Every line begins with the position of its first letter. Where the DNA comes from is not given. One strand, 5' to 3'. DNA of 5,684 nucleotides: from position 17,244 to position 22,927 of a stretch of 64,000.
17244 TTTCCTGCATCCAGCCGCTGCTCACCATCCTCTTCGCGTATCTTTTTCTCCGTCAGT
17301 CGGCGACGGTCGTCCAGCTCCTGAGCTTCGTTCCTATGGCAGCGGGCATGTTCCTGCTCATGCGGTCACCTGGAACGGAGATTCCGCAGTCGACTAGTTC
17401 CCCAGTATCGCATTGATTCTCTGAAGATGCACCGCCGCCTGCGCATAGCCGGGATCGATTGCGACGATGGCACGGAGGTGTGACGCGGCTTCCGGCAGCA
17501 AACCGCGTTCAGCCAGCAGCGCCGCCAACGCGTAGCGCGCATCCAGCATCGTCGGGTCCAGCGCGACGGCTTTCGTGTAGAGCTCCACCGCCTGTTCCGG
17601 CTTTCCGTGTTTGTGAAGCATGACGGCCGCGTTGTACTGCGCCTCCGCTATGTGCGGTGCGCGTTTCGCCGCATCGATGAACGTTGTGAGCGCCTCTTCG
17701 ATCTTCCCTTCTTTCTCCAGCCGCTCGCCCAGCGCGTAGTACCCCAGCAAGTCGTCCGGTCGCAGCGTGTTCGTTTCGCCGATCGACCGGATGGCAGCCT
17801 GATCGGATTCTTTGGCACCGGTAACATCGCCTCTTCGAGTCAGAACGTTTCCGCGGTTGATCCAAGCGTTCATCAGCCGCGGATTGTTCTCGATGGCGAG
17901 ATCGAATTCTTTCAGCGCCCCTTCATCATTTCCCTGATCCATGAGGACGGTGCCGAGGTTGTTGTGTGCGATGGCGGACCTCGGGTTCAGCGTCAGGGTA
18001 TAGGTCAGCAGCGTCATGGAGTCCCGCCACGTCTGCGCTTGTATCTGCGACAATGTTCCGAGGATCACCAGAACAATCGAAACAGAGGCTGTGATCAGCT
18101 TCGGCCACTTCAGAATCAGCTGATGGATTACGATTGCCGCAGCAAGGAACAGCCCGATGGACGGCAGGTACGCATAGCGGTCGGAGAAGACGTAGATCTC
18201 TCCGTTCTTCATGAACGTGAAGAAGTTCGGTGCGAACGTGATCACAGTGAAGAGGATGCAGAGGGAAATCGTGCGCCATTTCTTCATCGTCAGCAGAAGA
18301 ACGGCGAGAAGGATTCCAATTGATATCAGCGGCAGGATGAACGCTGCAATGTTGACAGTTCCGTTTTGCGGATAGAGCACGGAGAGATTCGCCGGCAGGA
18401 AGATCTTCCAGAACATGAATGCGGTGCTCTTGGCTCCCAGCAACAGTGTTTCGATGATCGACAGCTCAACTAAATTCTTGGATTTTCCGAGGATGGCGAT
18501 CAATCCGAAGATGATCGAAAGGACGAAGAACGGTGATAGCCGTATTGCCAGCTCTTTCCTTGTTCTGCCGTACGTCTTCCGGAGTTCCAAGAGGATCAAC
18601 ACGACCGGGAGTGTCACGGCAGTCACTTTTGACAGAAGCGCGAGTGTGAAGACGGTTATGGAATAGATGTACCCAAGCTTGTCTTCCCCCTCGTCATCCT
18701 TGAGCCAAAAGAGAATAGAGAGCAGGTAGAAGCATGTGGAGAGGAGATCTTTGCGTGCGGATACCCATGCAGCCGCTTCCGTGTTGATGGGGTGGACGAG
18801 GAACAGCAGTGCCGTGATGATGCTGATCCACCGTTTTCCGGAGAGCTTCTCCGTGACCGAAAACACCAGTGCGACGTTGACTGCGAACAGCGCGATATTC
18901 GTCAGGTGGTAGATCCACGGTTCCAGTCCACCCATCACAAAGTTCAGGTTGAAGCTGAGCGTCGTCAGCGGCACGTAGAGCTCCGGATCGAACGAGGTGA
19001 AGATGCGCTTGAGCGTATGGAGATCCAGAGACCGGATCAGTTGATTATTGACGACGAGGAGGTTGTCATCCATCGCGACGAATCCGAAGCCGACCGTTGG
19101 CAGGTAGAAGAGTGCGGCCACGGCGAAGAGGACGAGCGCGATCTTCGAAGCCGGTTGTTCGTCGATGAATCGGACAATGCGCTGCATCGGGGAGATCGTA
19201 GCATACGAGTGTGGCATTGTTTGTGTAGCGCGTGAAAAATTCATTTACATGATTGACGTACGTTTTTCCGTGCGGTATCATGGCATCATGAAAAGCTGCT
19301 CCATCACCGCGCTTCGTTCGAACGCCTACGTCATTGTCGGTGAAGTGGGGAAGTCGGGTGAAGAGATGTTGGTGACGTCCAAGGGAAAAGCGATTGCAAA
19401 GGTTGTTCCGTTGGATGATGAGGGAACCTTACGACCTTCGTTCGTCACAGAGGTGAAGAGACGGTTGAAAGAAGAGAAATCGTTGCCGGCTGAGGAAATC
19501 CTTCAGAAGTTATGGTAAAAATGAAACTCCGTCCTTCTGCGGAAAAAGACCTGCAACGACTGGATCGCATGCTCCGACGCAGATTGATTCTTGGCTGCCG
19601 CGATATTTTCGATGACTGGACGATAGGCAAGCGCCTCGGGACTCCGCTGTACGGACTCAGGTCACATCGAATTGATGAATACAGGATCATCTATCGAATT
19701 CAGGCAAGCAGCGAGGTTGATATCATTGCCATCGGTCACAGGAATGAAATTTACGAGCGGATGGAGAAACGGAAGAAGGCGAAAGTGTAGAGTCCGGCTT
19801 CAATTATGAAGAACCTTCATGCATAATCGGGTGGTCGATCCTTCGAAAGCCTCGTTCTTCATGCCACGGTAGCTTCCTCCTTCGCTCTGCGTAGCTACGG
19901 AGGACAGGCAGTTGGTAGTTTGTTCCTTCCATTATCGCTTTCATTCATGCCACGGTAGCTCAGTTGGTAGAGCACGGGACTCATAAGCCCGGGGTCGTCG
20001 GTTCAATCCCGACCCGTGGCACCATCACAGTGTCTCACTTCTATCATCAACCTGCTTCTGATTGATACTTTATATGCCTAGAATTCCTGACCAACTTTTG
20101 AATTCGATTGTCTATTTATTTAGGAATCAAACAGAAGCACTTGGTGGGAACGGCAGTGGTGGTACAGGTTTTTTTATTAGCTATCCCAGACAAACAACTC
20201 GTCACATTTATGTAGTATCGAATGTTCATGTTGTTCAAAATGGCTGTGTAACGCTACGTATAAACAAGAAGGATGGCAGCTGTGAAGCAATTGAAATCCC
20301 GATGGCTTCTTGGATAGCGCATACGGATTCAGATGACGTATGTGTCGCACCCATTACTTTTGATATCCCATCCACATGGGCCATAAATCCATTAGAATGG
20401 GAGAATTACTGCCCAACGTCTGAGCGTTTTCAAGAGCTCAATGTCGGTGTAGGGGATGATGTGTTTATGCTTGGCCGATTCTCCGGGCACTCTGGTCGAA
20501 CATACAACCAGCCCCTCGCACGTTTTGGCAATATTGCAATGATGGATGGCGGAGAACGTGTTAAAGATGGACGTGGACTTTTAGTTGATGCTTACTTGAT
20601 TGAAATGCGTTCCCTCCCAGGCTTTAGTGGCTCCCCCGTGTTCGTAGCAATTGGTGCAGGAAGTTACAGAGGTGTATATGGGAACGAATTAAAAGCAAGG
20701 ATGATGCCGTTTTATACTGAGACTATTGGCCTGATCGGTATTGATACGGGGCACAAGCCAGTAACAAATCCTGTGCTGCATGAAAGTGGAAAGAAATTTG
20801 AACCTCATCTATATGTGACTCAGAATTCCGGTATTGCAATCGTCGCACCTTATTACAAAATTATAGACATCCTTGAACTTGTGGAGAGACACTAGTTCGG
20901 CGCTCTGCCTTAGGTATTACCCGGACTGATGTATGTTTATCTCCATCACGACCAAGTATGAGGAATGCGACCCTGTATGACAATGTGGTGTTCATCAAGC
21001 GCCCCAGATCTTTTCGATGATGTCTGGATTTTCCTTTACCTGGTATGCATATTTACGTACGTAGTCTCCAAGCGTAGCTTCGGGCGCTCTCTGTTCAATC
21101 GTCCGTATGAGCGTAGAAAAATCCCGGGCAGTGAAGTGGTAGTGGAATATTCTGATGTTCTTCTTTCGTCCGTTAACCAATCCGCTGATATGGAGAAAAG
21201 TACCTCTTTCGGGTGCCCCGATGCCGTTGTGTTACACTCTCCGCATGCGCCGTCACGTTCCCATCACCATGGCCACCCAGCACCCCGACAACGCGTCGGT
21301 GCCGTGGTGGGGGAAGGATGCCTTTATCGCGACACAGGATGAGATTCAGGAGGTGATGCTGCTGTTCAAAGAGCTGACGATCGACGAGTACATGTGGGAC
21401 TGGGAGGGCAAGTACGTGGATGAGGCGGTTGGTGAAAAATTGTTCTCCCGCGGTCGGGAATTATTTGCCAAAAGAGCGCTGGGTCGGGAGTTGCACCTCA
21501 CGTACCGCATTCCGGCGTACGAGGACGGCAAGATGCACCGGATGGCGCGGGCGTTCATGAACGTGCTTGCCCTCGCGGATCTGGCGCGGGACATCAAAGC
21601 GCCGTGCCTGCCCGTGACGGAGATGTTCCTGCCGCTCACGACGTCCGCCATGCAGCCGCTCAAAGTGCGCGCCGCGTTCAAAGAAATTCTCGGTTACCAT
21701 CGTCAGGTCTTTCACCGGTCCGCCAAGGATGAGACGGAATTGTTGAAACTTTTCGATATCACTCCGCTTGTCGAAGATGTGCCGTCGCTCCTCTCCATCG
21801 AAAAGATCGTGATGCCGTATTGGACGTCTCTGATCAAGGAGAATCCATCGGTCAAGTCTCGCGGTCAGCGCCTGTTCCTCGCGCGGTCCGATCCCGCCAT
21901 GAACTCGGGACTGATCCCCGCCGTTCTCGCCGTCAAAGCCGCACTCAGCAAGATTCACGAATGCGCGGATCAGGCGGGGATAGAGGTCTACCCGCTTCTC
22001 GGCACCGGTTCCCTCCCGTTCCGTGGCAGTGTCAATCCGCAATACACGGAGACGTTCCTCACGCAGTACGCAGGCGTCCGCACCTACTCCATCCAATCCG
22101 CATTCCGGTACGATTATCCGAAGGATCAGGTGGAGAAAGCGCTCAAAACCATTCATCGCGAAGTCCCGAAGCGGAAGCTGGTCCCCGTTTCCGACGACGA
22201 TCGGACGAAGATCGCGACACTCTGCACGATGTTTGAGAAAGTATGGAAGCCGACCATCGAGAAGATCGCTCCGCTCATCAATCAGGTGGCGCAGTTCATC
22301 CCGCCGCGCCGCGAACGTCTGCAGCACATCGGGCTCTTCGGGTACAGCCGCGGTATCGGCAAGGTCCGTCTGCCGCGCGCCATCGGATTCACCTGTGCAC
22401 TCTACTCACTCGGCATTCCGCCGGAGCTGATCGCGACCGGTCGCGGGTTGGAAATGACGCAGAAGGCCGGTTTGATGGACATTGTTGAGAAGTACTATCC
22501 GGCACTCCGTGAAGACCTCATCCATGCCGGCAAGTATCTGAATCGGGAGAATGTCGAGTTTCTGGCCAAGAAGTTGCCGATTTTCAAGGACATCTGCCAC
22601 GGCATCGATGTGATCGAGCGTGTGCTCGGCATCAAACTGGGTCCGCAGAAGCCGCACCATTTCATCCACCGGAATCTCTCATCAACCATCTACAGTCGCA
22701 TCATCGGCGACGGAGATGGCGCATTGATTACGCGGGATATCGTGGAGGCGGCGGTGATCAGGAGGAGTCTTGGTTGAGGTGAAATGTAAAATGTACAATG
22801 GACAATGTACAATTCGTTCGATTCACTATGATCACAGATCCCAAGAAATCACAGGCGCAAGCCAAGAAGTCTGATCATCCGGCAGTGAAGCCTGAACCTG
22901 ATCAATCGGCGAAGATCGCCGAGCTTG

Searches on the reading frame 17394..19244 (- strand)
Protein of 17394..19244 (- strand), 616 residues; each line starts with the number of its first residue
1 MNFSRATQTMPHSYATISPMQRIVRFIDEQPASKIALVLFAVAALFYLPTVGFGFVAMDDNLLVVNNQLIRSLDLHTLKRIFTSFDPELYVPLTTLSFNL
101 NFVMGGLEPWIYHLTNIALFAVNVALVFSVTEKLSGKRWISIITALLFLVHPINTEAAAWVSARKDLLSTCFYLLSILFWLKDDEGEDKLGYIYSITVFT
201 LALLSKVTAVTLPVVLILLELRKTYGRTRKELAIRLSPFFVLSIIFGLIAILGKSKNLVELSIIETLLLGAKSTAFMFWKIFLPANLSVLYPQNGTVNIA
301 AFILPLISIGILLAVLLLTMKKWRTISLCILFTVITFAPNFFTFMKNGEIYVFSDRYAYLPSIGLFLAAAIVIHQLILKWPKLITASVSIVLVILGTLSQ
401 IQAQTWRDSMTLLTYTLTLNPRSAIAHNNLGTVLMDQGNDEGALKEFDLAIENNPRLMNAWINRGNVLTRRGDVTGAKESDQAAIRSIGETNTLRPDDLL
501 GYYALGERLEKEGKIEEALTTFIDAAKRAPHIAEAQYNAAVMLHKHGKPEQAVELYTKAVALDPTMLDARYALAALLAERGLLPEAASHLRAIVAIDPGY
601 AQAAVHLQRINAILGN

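Call 49: search_protein_families(library=pfam, proteins=[window:17394-19244:-], max_evalue=0.01)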
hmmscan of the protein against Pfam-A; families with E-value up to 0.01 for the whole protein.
window:17394-19244:- (616 aa): 21 families
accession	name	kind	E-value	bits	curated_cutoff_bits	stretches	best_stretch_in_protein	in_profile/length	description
PF13432.12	TPR_16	-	4.5e-23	81.8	32.7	3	503-565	1-63/65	Tetratricopeptide repeat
PF07719.23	TPR_2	-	1.7e-21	74.9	27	2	533-565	1-33/34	Tetratricopeptide repeat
PF00515.34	TPR_1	-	9.8e-18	63.6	27.8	2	533-565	1-33/34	Tetratricopeptide repeat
PF13431.12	TPR_17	-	2.6e-17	62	24.4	0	555-586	1-32/34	Tetratricopeptide repeat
PF13414.12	TPR_11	-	3.3e-14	52.7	26.8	2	543-579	4-40/42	TPR repeat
PF13428.12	TPR_14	-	1.1e-13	50.8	23.5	1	534-574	2-42/44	Tetratricopeptide repeat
PF14559.12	TPR_19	-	1.5e-13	51.3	25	1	544-603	2-61/68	Tetratricopeptide repeat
PF13424.12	TPR_12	-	1.2e-11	45.1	30.1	1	458-527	3-73/77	Tetratricopeptide repeat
PF13181.12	TPR_8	-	5.8e-11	42.1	25.7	1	533-565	1-33/34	Tetratricopeptide repeat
PF14561.12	TPR_20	-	2.1e-07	31.6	25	1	558-606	13-61/90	Tetratricopeptide repeat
PF24575.1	TPR_Slam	-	1e-06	29.5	35.2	1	536-586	50-100/104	Surface lipoprotein assembly modifier, N-terminal TPR repeats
PF13374.12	TPR_10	-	6e-06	26.5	27.5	0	428-450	6-28/42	Tetratricopeptide repeat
PF13231.12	PMT_2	-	6.9e-06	26.8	26.1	1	108-231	20-140/160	Dolichyl-phosphate-mannose-protein mannosyltransferase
PF13174.12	TPR_6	-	1e-05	26.2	26.3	0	534-564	1-31/33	Tetratricopeptide repeat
PF12569.14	NatA_aux_su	-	1.3e-05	24.8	33.3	0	438-480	206-248/515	N-terminal acetyltransferase A, auxiliary subunit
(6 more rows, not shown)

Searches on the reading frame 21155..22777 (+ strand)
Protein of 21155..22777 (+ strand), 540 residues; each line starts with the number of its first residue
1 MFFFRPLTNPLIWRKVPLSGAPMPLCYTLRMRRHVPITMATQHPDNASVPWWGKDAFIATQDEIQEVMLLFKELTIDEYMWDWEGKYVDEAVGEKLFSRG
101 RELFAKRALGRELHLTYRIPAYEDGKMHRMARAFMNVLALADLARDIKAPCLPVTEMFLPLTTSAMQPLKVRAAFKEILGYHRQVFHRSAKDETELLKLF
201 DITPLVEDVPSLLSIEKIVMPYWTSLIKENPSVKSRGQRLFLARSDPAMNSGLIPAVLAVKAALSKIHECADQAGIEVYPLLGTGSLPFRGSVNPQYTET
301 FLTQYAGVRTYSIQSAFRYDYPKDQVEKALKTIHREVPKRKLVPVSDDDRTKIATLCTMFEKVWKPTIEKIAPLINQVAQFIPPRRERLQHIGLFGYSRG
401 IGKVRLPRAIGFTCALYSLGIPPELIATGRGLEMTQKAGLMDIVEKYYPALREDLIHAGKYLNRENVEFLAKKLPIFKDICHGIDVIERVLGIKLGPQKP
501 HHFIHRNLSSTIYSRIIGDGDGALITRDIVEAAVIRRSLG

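Call 49: search_protein_families(library=pfam, proteins=[window:21155-22777:+], max_evalue=0.01)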
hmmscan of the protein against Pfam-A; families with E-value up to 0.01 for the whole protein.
window:21155-22777:+ (540 aa): 1 family
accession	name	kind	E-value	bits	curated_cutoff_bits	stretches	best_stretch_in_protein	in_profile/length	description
PF14010.12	PEPcase_2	-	9.9e-130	433.8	25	1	35-540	1-493/493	Phosphoenolpyruvate carboxylase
